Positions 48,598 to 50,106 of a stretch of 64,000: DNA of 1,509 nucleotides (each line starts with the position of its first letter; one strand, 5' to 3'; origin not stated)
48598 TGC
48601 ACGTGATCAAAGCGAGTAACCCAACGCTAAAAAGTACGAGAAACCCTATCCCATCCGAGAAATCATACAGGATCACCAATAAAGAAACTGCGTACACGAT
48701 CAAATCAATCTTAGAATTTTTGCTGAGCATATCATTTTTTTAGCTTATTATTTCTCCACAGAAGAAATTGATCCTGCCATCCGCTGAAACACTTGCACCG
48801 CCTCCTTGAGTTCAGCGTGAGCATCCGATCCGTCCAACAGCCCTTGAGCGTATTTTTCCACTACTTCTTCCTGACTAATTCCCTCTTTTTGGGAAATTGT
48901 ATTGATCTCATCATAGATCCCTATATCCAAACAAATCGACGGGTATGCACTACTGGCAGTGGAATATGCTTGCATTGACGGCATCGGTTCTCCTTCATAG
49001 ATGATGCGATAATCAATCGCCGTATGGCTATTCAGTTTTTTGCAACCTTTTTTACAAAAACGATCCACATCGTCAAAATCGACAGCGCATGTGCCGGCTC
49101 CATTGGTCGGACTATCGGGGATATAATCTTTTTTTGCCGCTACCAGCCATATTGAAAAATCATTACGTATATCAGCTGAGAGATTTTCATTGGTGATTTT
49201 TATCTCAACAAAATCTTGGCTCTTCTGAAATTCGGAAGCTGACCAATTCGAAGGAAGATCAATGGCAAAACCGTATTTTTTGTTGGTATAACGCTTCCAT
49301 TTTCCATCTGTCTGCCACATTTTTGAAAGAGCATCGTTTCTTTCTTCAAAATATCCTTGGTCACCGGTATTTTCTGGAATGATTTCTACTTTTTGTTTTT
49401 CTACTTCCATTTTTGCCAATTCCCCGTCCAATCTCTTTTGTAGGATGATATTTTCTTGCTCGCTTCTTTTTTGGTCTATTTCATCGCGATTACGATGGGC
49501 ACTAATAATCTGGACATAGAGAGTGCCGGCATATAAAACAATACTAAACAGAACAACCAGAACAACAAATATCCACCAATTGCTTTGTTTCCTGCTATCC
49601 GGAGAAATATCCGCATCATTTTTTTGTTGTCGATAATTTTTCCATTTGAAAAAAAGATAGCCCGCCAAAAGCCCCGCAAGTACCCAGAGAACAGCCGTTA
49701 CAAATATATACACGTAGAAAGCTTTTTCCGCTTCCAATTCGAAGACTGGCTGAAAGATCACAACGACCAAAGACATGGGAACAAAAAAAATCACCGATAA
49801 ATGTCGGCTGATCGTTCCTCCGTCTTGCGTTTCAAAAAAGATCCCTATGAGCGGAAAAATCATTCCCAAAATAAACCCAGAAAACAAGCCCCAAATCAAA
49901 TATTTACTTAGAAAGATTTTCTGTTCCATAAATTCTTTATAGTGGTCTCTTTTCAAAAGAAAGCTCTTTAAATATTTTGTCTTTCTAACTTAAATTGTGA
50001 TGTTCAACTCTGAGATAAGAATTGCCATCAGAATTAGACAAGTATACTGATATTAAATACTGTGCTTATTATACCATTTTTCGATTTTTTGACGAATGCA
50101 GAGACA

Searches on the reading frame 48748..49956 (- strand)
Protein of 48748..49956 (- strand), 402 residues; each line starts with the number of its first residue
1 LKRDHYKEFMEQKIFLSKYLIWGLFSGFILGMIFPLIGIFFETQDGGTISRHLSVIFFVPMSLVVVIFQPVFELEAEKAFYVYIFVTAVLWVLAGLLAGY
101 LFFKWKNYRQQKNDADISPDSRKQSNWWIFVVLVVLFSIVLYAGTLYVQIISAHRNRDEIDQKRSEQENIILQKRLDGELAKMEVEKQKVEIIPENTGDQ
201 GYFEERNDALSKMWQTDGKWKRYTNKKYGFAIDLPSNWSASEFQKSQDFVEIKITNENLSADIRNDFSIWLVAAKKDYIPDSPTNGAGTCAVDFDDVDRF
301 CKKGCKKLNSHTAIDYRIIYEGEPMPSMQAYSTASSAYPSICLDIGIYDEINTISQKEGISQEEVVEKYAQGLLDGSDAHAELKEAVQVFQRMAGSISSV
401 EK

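Call 9: search_protein_families(library=pfam, proteins=[window:48748-49956:-], max_evalue=0.01)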
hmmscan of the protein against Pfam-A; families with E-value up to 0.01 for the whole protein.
window:48748-49956:- (402 aa): 8 families
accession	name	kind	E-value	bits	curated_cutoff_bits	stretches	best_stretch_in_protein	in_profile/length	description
PF06664.17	WLS-like_TM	-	0.0029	17.4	28.3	1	15-162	40-182/247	Wntless-like, transmembrane domain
PF00001.26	7tm_1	-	0.0031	17.4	30.5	1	84-167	103-193/260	7 transmembrane receptor (rhodopsin family)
PF11457.13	DUF3021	-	0.0032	18.1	24.7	1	19-163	3-129/130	Protein of unknown function (DUF3021)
PF10323.15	7TM_GPCR_Srv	-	0.0058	16.5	21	1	64-169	101-202/283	Serpentine type 7TM GPCR chemoreceptor Srv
PF01529.25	DHHC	-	0.0067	16.9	28.7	1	78-161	49-128/133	DHHC palmitoyltransferase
PF19554.4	DUF6077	-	0.0069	15.7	27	1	25-143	7-129/354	Family of unknown function (DUF6077)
PF20163.3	DUF6536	-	0.007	16.5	23.7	0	84-167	7-92/154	Family of unknown function (DUF6536)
PF13567.11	DUF4131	-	0.0076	16.4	31.6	0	87-160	6-63/165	Domain of unknown function (DUF4131)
